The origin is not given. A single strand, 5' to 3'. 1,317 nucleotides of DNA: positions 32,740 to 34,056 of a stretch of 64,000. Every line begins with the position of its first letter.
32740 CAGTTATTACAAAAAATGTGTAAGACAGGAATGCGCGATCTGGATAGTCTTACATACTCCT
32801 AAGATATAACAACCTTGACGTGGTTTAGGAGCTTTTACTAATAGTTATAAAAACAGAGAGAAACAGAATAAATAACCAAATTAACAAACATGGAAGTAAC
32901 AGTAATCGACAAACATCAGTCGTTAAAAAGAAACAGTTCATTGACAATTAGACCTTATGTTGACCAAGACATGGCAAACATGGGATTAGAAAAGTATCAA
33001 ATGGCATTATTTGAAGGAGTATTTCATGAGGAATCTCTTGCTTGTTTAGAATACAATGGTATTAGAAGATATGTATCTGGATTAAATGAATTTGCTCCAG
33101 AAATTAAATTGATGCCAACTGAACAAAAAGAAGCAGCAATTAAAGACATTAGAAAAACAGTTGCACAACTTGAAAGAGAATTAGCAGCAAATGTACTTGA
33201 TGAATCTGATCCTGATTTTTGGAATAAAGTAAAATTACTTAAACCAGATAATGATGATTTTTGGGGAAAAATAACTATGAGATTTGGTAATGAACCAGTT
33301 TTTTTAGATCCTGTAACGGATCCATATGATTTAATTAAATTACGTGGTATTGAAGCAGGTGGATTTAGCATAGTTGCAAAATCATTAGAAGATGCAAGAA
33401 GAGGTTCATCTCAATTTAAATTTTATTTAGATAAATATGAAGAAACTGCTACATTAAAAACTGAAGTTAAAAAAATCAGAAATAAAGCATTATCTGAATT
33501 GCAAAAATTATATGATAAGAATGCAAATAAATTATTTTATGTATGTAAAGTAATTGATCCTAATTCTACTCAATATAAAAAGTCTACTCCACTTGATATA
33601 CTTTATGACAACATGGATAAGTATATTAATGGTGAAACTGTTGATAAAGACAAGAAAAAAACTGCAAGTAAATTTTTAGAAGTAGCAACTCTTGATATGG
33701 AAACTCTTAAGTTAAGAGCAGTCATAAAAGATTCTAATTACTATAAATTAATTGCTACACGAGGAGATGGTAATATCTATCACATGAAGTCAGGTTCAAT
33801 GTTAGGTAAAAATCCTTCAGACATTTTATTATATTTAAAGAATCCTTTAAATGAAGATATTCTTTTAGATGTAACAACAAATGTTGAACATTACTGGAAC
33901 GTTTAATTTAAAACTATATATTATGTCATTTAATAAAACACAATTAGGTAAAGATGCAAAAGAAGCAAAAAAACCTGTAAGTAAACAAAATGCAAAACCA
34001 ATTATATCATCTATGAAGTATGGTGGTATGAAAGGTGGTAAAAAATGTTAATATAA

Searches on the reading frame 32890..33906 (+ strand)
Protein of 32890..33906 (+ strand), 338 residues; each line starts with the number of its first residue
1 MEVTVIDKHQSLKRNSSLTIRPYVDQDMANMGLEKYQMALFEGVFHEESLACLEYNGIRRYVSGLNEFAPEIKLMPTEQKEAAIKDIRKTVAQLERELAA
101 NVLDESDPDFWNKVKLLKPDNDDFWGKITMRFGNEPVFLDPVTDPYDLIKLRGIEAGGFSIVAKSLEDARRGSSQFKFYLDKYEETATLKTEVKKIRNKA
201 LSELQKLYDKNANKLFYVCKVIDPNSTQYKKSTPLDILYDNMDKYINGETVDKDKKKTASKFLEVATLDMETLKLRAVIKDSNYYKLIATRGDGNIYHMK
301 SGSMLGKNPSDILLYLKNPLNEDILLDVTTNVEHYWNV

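Call 7: search_protein_families(library=phrogs, proteins=[window:32890-33906:+], max_evalue=0.001)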
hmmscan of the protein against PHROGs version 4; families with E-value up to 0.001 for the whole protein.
window:32890-33906:+ (338 aa): 0 families

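Call 8: search_protein_families(library=pfam, proteins=[window:32890-33906:+], max_evalue=0.001)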
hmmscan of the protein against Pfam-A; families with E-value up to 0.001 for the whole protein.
window:32890-33906:+ (338 aa): 0 families

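Call 46: find_related_loci(query=window:32890-33906:+, collection=viral_contigs, flank=2500)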
Query window:32890-33906:+ (338 aa) in viral_contigs; peptide patterns used: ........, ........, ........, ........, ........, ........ (x = any residue, [..] = any of these).
242 stretches matched a pattern; 240 encode a relative of the query (tblastn E <= 1e-3); the best 80 are kept; 80 distinct loci.
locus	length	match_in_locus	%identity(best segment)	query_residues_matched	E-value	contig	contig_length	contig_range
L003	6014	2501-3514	96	1-338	0e+0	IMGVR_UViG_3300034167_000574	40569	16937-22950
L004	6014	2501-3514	96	1-338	0e+0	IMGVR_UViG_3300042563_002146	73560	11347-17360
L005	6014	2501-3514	79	1-338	0e+0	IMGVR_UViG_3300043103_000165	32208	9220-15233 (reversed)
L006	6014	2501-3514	79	1-338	0e+0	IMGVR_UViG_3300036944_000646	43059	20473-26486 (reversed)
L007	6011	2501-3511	78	1-337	0e+0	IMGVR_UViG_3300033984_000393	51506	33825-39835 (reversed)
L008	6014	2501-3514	78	1-338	0e+0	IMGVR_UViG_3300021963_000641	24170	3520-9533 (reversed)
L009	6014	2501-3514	78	1-338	0e+0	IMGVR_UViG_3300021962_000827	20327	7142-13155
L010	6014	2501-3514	76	1-338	0e+0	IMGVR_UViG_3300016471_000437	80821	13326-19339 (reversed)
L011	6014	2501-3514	76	1-338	0e+0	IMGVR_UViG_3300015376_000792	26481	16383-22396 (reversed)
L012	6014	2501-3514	76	1-338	0e+0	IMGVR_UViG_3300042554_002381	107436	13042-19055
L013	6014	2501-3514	76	1-338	0e+0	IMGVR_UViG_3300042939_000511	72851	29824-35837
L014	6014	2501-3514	76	1-338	0e+0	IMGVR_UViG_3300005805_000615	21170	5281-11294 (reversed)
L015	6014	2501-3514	76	1-338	0e+0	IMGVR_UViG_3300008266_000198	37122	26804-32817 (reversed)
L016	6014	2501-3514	76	1-338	0e+0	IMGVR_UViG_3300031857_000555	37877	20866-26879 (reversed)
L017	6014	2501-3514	78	1-338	0e+0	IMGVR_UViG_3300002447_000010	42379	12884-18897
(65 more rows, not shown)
